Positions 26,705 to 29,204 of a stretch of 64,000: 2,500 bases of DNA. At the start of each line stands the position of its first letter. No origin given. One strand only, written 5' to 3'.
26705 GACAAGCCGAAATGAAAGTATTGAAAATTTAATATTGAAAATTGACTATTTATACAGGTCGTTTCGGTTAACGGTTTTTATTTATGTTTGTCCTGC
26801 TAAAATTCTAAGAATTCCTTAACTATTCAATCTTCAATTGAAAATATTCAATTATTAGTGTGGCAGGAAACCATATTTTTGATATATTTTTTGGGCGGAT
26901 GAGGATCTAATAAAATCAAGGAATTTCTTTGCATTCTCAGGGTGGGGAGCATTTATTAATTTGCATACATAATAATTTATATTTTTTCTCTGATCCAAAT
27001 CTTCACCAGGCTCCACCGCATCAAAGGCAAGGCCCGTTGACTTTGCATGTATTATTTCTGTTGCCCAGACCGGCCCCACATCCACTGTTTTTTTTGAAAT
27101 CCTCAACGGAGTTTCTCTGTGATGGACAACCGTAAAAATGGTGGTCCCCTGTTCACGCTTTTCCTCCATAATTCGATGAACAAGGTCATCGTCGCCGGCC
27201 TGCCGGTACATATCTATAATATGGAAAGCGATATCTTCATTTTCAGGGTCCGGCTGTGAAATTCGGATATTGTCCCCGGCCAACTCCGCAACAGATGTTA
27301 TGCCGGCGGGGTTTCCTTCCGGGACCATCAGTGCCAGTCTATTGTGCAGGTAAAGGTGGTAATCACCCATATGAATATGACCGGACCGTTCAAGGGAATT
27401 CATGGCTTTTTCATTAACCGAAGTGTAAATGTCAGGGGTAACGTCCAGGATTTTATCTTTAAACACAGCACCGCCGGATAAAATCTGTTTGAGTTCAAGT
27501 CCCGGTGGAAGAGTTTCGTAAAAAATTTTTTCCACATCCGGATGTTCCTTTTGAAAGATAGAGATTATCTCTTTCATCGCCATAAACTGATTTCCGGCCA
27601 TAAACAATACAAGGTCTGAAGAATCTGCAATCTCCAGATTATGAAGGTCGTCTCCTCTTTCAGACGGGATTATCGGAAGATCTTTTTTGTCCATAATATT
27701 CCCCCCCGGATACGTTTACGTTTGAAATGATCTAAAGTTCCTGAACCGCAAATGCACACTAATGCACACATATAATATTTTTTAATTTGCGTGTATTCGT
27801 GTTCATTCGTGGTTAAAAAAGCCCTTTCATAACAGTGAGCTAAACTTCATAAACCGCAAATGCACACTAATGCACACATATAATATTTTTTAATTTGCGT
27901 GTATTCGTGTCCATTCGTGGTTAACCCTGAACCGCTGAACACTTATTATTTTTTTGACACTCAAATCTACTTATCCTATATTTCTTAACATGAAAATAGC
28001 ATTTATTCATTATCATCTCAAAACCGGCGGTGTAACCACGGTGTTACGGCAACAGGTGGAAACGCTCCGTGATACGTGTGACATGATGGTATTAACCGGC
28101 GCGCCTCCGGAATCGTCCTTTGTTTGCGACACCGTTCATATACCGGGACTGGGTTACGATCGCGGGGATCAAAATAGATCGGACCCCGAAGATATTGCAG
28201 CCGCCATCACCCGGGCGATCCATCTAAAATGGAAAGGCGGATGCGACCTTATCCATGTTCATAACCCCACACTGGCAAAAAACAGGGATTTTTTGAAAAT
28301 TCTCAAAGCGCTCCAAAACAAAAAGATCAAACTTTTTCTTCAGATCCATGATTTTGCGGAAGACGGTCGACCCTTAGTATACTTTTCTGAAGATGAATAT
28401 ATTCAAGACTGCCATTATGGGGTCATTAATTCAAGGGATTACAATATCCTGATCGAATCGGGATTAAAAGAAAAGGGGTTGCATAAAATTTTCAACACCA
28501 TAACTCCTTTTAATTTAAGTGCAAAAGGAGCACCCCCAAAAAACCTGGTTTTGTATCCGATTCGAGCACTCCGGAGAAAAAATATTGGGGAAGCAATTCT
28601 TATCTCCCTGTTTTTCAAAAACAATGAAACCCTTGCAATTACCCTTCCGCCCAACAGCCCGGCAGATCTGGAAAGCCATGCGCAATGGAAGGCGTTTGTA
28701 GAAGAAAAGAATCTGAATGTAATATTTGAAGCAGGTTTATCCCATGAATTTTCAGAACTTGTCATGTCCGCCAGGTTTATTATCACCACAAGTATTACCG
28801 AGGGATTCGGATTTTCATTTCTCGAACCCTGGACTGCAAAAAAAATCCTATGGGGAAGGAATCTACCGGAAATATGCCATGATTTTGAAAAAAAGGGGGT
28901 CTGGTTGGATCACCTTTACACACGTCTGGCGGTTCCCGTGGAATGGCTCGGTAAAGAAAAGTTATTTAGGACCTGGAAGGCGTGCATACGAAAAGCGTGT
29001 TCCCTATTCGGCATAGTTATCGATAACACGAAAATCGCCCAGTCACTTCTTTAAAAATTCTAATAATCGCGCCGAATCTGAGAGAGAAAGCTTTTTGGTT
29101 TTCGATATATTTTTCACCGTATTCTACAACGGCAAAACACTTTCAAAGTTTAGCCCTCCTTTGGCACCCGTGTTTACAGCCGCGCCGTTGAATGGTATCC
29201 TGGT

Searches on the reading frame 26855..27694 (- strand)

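Call 11: search_protein_families(library=pfam, proteins=[window:26855-27694:-], max_evalue=0.01)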
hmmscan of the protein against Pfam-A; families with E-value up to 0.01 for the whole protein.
window:26855-27694:- (279 aa): 3 families
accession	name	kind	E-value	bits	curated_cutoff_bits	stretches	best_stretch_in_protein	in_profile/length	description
PF13531.11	SBP_bac_11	-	8.6e-36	124.3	25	1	28-276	1-226/227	Bacterial extracellular solute-binding protein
PF04069.17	OpuAC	-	0.00059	20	21.2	1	80-260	48-224/257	Substrate binding domain of ABC-type glycine betaine transport system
PF01547.30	SBP_bac_1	-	0.001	19.6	26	1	202-269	228-307/307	Bacterial extracellular solute-binding protein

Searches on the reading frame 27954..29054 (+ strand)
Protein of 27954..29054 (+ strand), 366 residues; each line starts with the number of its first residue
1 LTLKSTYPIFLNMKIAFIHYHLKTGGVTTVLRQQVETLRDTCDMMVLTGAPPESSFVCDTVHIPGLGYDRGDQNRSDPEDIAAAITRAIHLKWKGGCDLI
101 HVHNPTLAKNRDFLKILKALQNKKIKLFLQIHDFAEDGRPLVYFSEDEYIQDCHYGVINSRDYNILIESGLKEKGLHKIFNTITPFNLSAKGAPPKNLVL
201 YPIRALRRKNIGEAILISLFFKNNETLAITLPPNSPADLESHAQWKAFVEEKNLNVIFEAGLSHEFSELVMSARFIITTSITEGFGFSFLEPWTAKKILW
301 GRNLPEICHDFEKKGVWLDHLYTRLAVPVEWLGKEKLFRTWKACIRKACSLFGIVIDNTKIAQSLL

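Call 11: search_protein_families(library=pfam, proteins=[window:27954-29054:+], max_evalue=0.01)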
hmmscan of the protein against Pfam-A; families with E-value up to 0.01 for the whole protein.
window:27954-29054:+ (366 aa): 2 families
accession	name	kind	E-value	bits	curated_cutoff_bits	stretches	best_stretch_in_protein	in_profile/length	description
PF13579.12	Glyco_trans_4_4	-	0.0014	19.4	29.7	1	25-136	1-106/158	Glycosyl transferase 4-like domain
PF13439.12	Glyco_transf_4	-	0.0021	18.6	28.5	1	25-136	2-108/170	Glycosyltransferase Family 4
